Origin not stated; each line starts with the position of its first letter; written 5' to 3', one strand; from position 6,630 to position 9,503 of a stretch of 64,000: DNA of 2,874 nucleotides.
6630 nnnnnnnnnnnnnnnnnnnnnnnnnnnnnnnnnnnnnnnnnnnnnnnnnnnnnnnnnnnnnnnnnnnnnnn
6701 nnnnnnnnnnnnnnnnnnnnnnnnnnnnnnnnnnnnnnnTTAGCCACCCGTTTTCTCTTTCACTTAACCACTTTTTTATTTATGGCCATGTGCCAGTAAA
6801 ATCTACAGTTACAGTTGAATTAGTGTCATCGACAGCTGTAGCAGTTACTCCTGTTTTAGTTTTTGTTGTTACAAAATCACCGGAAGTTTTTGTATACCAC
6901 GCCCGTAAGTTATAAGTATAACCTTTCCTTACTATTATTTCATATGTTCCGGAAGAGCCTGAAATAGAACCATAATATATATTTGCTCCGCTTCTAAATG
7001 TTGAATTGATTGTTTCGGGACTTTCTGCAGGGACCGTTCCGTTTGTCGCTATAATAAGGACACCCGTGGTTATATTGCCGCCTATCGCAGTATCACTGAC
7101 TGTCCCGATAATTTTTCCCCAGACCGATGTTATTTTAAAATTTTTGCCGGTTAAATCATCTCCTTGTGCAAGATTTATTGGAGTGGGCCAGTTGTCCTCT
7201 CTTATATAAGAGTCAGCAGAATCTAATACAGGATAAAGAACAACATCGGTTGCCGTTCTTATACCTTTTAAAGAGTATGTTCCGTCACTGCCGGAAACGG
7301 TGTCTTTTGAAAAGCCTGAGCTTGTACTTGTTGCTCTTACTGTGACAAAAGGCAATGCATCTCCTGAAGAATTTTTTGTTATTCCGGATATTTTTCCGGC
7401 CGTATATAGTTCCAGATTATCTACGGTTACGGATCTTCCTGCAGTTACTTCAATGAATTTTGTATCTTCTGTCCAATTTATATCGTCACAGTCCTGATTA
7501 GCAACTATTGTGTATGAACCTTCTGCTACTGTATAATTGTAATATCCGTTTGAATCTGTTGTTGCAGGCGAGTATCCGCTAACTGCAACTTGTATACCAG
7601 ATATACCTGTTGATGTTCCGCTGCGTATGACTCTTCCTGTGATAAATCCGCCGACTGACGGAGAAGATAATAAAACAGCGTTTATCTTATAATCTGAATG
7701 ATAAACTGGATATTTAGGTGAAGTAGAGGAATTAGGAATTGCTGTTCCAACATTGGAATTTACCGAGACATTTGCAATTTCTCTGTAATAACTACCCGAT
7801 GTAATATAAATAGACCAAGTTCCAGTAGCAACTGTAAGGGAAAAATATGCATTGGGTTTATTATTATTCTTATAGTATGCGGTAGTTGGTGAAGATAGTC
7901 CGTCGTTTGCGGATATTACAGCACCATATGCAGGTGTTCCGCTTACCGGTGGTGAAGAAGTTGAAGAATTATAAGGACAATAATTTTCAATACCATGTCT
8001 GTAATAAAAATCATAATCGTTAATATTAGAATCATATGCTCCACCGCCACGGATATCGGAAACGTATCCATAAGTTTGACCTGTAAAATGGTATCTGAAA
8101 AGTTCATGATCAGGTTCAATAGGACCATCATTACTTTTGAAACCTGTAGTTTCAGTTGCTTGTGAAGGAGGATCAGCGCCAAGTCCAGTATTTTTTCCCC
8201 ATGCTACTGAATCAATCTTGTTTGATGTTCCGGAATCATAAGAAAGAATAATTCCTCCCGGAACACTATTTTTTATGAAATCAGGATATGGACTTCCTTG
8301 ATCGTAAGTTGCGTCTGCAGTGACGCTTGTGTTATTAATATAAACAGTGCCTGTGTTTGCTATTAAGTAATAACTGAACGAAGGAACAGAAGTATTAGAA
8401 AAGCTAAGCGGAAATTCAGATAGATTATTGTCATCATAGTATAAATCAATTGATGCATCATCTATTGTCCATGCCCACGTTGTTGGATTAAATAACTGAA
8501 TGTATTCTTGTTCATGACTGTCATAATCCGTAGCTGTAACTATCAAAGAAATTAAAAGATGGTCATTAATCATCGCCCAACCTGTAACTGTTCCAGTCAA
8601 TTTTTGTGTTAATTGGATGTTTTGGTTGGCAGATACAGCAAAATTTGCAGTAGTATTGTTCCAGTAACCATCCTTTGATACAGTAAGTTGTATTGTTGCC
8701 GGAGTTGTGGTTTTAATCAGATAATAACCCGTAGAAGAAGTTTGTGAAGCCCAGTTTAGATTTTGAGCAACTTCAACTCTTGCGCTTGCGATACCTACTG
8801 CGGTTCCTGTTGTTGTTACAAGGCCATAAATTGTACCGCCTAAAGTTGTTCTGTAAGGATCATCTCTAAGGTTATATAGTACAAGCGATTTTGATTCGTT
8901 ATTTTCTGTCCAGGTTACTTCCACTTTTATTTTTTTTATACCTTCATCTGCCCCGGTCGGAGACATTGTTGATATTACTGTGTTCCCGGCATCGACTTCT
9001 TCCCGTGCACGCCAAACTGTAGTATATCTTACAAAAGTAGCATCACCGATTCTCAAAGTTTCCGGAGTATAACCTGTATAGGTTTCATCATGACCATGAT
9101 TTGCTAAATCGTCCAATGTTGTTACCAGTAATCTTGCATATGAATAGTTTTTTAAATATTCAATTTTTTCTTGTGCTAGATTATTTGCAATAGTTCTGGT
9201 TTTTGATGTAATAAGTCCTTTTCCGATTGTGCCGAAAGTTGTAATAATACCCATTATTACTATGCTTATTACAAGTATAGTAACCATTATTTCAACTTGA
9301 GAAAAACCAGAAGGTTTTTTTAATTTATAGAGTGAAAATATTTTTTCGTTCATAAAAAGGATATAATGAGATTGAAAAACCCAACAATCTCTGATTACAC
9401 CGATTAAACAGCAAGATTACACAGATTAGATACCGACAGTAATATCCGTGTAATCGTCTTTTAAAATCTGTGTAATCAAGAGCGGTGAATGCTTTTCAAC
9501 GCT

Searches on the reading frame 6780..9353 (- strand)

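Call 94: search_protein_families(library=pfam, proteins=[window:6780-9353:-], max_evalue=0.00001)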
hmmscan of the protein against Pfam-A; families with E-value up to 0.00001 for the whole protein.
window:6780-9353:- (857 aa): 2 families
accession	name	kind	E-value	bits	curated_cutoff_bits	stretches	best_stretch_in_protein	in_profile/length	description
PF13620.12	CarboxypepD_reg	-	5.8e-17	62.3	32.3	2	174-252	1-81/82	Carboxypeptidase regulatory-like domain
PF13715.12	CarbopepD_reg_2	-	7.7e-10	39.1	32.2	0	571-618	1-50/88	CarboxypepD_reg-like domain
